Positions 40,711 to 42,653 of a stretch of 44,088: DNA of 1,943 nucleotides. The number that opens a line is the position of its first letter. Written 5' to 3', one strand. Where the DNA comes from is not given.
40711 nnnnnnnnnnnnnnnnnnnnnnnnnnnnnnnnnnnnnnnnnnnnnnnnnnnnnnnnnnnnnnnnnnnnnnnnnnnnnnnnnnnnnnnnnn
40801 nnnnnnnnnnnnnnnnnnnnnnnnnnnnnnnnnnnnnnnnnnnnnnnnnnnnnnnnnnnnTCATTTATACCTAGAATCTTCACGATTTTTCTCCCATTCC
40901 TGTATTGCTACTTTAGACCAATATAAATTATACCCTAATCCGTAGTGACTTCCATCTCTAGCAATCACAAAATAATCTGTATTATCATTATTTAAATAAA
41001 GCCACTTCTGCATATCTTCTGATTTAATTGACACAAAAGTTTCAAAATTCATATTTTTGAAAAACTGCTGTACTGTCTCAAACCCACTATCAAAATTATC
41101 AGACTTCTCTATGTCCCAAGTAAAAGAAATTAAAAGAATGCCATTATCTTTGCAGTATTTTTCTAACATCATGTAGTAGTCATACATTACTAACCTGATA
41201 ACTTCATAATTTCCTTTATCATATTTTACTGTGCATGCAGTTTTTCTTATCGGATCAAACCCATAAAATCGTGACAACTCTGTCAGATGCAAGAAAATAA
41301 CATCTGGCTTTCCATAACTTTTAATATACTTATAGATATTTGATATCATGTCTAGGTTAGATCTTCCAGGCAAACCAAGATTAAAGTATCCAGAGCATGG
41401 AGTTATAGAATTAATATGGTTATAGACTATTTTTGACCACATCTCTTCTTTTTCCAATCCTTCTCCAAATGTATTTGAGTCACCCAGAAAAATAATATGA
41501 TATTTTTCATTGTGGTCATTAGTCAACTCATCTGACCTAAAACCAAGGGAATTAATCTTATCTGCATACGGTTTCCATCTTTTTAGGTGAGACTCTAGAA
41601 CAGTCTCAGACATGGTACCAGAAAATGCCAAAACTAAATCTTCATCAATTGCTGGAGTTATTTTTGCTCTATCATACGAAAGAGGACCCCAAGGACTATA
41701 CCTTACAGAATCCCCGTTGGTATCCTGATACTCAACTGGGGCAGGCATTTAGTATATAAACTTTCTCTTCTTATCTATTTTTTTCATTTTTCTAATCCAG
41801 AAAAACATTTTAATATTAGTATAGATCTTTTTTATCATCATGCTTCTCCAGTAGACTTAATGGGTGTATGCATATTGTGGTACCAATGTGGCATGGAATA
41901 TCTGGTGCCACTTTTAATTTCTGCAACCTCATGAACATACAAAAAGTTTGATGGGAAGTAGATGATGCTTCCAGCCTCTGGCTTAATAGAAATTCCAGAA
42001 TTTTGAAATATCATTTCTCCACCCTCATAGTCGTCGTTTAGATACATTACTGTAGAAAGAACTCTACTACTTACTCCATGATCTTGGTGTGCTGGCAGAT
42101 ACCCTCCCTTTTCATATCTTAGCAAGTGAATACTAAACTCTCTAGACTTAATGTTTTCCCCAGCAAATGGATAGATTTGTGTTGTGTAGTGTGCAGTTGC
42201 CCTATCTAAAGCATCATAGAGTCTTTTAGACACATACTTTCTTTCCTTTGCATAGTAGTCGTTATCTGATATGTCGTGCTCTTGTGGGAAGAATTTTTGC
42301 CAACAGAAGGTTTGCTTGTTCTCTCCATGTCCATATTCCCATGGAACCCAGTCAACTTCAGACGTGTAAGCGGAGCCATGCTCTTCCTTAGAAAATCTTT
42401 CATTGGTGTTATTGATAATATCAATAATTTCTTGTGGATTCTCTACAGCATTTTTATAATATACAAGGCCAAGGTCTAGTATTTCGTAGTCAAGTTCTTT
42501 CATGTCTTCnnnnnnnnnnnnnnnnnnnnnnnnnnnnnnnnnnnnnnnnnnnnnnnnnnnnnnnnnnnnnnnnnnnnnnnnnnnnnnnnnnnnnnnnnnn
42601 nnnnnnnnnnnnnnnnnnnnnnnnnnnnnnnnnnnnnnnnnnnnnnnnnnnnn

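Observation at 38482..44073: Tightly packed seven-to-nine-gene modification operon: GT, two P4H-like oxygenases, SGNH, NodU carbamoyltransferase, SGNH, with basic micro-ORFs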

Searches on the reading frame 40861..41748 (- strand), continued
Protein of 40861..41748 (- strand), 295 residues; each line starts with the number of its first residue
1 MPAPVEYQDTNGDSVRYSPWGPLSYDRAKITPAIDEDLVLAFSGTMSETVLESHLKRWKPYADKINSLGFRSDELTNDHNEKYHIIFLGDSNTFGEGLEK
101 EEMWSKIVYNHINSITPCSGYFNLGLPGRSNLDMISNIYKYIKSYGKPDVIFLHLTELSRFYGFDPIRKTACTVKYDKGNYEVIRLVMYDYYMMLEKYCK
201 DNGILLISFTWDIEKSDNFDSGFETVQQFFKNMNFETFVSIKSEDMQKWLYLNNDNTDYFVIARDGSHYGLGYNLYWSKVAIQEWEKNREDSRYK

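Call 57: search_protein_families(library=phrogs, proteins=[L088:4513-5049:+, L065:4770-6551:+, L080:2891-3481:+, L084:2884-3705:+, L091:1888-2568:+, L034:9068-10162:+, L080:2620-2904:+, L056:2540-2845:+, L016:3773-4303:+, L057:1452-1784:+], max_evalue=0.001)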
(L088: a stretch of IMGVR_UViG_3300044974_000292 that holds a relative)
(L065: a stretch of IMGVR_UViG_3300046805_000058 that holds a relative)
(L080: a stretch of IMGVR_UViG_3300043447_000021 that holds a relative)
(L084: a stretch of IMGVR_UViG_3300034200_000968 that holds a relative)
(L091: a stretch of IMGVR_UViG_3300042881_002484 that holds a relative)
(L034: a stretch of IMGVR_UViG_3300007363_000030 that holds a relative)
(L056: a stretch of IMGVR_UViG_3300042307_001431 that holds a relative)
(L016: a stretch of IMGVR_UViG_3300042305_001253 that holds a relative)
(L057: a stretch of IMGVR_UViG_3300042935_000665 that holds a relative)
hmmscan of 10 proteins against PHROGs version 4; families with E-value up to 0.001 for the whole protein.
L088:4513-5049:+ (178 aa): 1 family
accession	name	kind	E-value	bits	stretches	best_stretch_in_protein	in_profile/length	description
phrog_9507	-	unknown function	1.5e-46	159.6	1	1-173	1-173/175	-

L065:4770-6551:+ (593 aa): 3 families
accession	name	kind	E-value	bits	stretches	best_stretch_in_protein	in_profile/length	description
phrog_2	-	head and packaging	7.9e-16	58.9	1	70-548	273-597/807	terminase large subunit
phrog_17415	-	head and packaging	1.1e-11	44.5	2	85-153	405-473/940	terminase large subunit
phrog_2699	-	head and packaging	7.6e-05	22.7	0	433-480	176-223/315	terminase large subunit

L080:2891-3481:+ (196 aa): 2 families
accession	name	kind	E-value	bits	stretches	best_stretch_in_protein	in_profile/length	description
phrog_159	-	DNA, RNA and nucleotide metabolism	4.7e-19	69.5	1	10-191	85-253/330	RuvC-like Holliday junction resolvase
phrog_827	-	DNA, RNA and nucleotide metabolism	7.6e-06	27.2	0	15-127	3-121/161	Holliday junction resolvase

L084:2884-3705:+ (273 aa): 5 families
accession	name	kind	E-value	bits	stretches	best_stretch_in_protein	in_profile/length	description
phrog_1706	-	DNA, RNA and nucleotide metabolism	2.9e-41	142.8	1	49-255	45-244/293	CRISPR/Cas system associated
phrog_1990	-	DNA, RNA and nucleotide metabolism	1.4e-14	55.1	1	51-254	36-236/290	Cas4-domain exonuclease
phrog_2506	-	DNA, RNA and nucleotide metabolism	1.3e-05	25.6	1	114-254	176-334/342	exonuclease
phrog_69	-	DNA, RNA and nucleotide metabolism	0.0001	22.4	1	115-261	188-331/501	exonuclease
phrog_434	-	DNA, RNA and nucleotide metabolism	0.00017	21.9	1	140-217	152-229/372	RecE-like recombination exonuclease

L091:1888-2568:+ (226 aa): 1 family
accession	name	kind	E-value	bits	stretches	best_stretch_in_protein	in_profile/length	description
phrog_2954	-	moron, auxiliary metabolic gene and host takeover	0.00013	22.9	1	87-174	87-172/187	ferrochelatase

L034:9068-10162:+ (364 aa): 0 families

L080:2620-2904:+ (94 aa): 5 families
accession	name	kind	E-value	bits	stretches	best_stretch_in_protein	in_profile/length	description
phrog_10853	-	unknown function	2.3e-10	41.5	1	6-75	7-75/93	-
phrog_2862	-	unknown function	0.00022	22.5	1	2-52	3-53/118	-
phrog_13750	-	unknown function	0.00022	22.5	1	3-51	18-66/104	-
phrog_1271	-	DNA, RNA and nucleotide metabolism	0.00024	21.6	1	2-60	178-222/361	HNH endonuclease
phrog_3794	-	unknown function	0.00048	20.7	1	2-33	9-41/50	-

L056:2540-2845:+ (101 aa): 1 family
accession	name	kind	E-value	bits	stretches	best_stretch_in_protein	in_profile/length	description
phrog_9818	-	unknown function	5e-24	86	1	6-101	9-109/111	-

L016:3773-4303:+ (176 aa): 1 family
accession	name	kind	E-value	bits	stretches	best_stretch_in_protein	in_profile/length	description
phrog_1040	-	other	9.5e-16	59.2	1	1-175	14-155/277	peptidase HslV family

L057:1452-1784:+ (110 aa): 1 family
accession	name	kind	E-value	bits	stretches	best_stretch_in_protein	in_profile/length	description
phrog_1485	-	unknown function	6.2e-11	43.2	1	35-109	26-103/238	-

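Call 83: fold_search(model_id=the predicted structure, library=viral)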
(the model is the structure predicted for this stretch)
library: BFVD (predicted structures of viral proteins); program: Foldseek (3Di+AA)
matches with E <= 10: 449; with E <= 0.001: 36
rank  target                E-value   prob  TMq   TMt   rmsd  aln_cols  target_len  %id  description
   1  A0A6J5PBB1            1.7e-19  1.00  0.74  0.63   4.2       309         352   26  Uncharacterized protein [uncultured Caudovirales phage]
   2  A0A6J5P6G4            3.3e-15  1.00  0.61  0.65   9.4       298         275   23  SGNH_hydrolase domain containing protein [uncultured Caudovirales phage]
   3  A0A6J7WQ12            1.0e-11  1.00  0.58  0.57   4.6       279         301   19  Uncharacterized protein [uncultured Caudovirales phage]
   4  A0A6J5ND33            8.6e-08  1.00  0.48  0.43  15.6       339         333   13  Uncharacterized protein [uncultured Caudovirales phage]
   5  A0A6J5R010            1.0e-07  1.00  0.50  0.50   8.3       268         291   17  Uncharacterized protein [uncultured Caudovirales phage]
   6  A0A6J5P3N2            1.2e-07  1.00  0.42  0.46   9.9       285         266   18  Uncharacterized protein [uncultured Caudovirales phage]
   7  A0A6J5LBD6            5.0e-07  1.00  0.48  0.34  14.6       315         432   17  SGNH hydrolase-type esterase domain-containing protein [uncultured Caudovirales phage]
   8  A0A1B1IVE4            6.8e-07  1.00  0.47  0.50   6.0       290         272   15  (no name in the UniProt tables at hand)
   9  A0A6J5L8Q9            8.2e-07  1.00  0.43  0.51  13.6       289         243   14  Uncharacterized protein [uncultured Caudovirales phage]
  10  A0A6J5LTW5            1.6e-06  1.00  0.47  0.24   4.6       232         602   16  Radical_SAM domain containing protein [uncultured Caudovirales phage]
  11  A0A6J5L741            3.5e-06  1.00  0.41  0.48   8.6       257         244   14  SGNH_hydrolase domain containing protein [uncultured Caudovirales phage]
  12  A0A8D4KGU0            4.0e-06  1.00  0.48  0.49   6.2       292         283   13  (no name in the UniProt tables at hand)
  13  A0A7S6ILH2            4.5e-06  1.00  0.43  0.50  12.7       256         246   14  (no name in the UniProt tables at hand)
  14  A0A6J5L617            6.1e-06  1.00  0.43  0.52   7.0       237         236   16  Uncharacterized protein [uncultured Caudovirales phage]
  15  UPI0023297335         6.5e-06  1.00  0.41  0.20  19.9       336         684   15  (no name look-up for this kind of identifier)
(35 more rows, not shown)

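Call 99: find_related_loci(query=window:40861-41748:-, collection=genome_contigs, flank=5000)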
Query window:40861-41748:- (295 aa) in genome_contigs; peptide patterns used: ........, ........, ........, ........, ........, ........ (x = any residue, [..] = any of these).
20 stretches matched a pattern, but none encodes a relative of the query by tblastn (E <= 1e-3).

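Call 101: find_related_loci(query=A4, collection=genome_contigs, flank=5000)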
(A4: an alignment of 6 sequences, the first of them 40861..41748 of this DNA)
Query A4 (295 aa) in genome_contigs; peptide patterns used: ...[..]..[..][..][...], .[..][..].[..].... (x = any residue, [..] = any of these).
57 stretches matched a pattern, but none encodes a relative of the query by tblastn (E <= 1e-3).

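Call 110: search_protein_families(library=ncbifam, proteins=[window:40861-41748:-, L016:3773-4303:+], max_evalue=0.01)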
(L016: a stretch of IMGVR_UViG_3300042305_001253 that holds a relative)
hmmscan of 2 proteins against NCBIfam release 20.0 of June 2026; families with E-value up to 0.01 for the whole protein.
window:40861-41748:- (295 aa): 0 families

L016:3773-4303:+ (176 aa): 1 family
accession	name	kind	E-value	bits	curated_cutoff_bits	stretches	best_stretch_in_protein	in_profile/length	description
TIGR03634.1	arc_protsome_B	equivalog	0.0044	16.6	224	0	115-145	115-145/185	archaeal proteasome endopeptidase complex subunit beta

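Call 113: search_protein_families(library=pfam, proteins=[L018:4757-5635:+, L028:4334-5779:+, L015:6643-7335:+, L015:7341-8102:+, L015:8226-9221:+, L022:8204-8989:+, L019:9890-10306:+, L016:3773-4303:+, L018:4524-4745:+], max_evalue=0.01)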
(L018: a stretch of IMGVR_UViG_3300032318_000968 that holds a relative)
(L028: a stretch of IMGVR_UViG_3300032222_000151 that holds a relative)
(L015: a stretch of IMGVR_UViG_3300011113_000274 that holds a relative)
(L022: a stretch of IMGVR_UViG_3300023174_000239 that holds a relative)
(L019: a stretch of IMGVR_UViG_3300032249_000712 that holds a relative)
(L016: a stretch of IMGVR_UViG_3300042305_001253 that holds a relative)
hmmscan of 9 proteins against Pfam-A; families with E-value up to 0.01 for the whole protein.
L018:4757-5635:+ (292 aa): 1 family
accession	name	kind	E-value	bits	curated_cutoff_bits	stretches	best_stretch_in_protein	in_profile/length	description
PF00082.27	Peptidase_S8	-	1e-12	48.4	21.8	1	27-257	5-252/288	Subtilase family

L028:4334-5779:+ (481 aa): 0 families

L015:6643-7335:+ (230 aa): 0 families

L015:7341-8102:+ (253 aa): 2 families
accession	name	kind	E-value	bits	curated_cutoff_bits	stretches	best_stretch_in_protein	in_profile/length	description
PF00535.33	Glycos_transf_2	-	0.00015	22.2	23.3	1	71-136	75-135/168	Glycosyl transferase family 2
PF13506.12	Glyco_transf_21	-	0.0098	15.8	21.7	0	70-119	26-75/174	Glycosyl transferase family 21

L015:8226-9221:+ (331 aa): 2 families
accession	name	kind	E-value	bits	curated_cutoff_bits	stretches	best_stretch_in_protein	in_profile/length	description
PF13186.11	SPASM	-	4e-10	40.3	21.5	1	257-314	4-66/67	Iron-sulfur cluster-binding domain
PF04055.27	Radical_SAM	-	4.5e-10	40.4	29.5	1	14-151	6-136/166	Radical SAM superfamily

L022:8204-8989:+ (261 aa): 1 family
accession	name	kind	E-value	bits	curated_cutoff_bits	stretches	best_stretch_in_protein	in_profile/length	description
PF19541.4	DUF6065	-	1.8e-33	116.4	26.6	1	44-255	16-230/236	Family of unknown function (DUF6065)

L019:9890-10306:+ (138 aa): 2 families
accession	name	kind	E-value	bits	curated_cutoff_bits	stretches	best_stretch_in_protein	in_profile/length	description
PF00011.27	HSP20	-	1.6e-17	63.9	20.8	1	44-138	4-102/102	Hsp20/alpha crystallin family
PF17886.7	ArsA_HSP20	-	1.5e-05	24.9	22.5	1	46-121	1-62/63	HSP20-like domain found in ArsA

L016:3773-4303:+ (176 aa): 1 family
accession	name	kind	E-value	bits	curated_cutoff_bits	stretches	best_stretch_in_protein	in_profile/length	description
PF00227.31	Proteasome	-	0.0045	17.1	22.4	0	115-162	123-171/189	Proteasome subunit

L018:4524-4745:+ (73 aa): 0 families

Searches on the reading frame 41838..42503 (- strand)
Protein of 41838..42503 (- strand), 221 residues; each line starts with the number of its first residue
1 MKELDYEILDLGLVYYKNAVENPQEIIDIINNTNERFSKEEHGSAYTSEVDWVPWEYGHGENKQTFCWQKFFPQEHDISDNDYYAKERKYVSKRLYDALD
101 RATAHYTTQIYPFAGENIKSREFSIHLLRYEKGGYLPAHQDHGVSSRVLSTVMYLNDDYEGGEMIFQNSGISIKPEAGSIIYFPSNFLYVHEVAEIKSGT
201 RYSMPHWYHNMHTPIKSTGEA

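Call 3: search_protein_families(library=pfam, proteins=[window:41838-42503:-], max_evalue=0.1)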
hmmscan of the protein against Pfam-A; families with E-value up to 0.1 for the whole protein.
window:41838-42503:- (221 aa): 6 families
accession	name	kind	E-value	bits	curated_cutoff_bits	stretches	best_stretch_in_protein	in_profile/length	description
PF13640.12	2OG-FeII_Oxy_3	-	1.5e-16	61.5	27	1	126-209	2-98/98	2OG-Fe(II) oxygenase superfamily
PF13661.12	2OG-FeII_Oxy_4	-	9.8e-06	26.4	27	1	127-209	3-98/98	2OG-Fe(II) oxygenase superfamily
PF03171.26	2OG-FeII_Oxy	-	0.00016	22.4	23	1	128-209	7-100/101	2OG-Fe(II) oxygenase superfamily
PF12851.13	Tet_JBP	-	0.0005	19.8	34.9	1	139-210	90-164/164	Oxygenase domain of the 2OGFeDO superfamily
PF09859.15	Oxygenase-NA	-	0.0025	17.8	26.2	1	121-168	59-110/172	Oxygenase, catalysing oxidative methylation of damaged DNA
PF13759.12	2OG-FeII_Oxy_5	-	0.0026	18.5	27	0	170-204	65-98/101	Putative 2OG-Fe(II) oxygenase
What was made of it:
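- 41838..42503 (-): 2OG-Fe(II) oxygenase 2, P4H-like, 221 aa. PF13640 61.5 bits (call 3).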

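Call 4: search_protein_families(library=phrogs, proteins=[window:41838-42503:-], max_evalue=0.01)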
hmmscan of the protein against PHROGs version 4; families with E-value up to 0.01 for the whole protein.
window:41838-42503:- (221 aa): 6 families
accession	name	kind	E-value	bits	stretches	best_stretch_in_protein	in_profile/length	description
phrog_61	-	moron, auxiliary metabolic gene and host takeover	1.5e-29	104.5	1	47-212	462-631/689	2OG-Fe(II) oxygenase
phrog_2297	-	DNA, RNA and nucleotide metabolism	4.2e-20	73.6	1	109-209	66-160/163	DNA endonuclease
phrog_3531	-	moron, auxiliary metabolic gene and host takeover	2.8e-15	57.1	1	122-207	274-360/362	ferrochelatase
phrog_274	-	DNA, RNA and nucleotide metabolism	2.3e-08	35.2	1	51-205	31-174/192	DNA endonuclease V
phrog_81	-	moron, auxiliary metabolic gene and host takeover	5.8e-08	33.6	1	63-203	90-232/283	2OG-Fe(II) oxygenase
phrog_13746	-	unknown function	1.3e-07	32.8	1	115-204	29-113/125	-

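Call 73: search_solved_structures(query=window:41838-42503:-, max_evalue=0.01)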
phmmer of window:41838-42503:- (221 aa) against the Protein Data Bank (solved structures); distinct sequences matched with E-value up to 0.01: 7.
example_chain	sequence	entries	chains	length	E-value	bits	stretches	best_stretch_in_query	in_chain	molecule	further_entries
5iax_A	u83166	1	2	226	1.1e-06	31.7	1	124-185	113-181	Procollagen-Proline Dioxygenase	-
3itq_A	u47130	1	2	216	1.2e-06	31.7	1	124-185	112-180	Prolyl 4-hydroxylase, alpha subunit domain protein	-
5hv0_A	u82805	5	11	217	1.2e-06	31.6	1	124-185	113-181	Prolyl 4-Hydroxylase | 2OG-Fe(II) oxygenase | Procollagen-Proline Dioxygenase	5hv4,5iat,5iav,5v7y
3dkq_A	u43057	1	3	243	0.00013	24.9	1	144-211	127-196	PKHD-type hydroxylase Sbal_3634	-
9ghl_A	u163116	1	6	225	0.00097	22.1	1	149-210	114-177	PKHD-type hydroxylase PiuC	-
9qn1_A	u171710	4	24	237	0.0011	22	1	149-210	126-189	PKHD-type hydroxylase PiuC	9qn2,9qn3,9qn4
9qn0_A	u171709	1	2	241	0.0011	22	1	149-210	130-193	PKHD-type hydroxylase PiuC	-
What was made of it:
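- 41838..42503 (-): Best solved relatives are B. anthracis prolyl 4-hydroxylase and PiuC (call 73).
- On P4H-like 2OG-Fe(II) oxygenases (OXY1, OXY2): Nearest solved structures are B. anthracis P4H (call 73).
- Checked: The best solved relative of OXY2 is Bacillus anthracis prolyl 4-hydroxylase (call 73).
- The oxygenases are P4H-type, not TET-type (calls 3, 73).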

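Call 110: search_protein_families(library=ncbifam, proteins=[window:41838-42503:-], max_evalue=0.01)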
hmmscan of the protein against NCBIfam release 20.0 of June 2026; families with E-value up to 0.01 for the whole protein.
window:41838-42503:- (221 aa): 3 families
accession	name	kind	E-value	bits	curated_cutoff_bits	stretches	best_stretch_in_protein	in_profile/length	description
NF003974.0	PRK05467.1-3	equivalog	1.5e-09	37.7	143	1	124-208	82-172/221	Fe2+-dependent dioxygenase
NF003975.0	PRK05467.1-4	equivalog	1.6e-06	27.8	180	1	149-211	115-179/226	Fe2+-dependent dioxygenase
NF003973.0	PRK05467.1-2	equivalog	0.0051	16.4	336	1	149-211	115-179/227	Fe2+-dependent dioxygenase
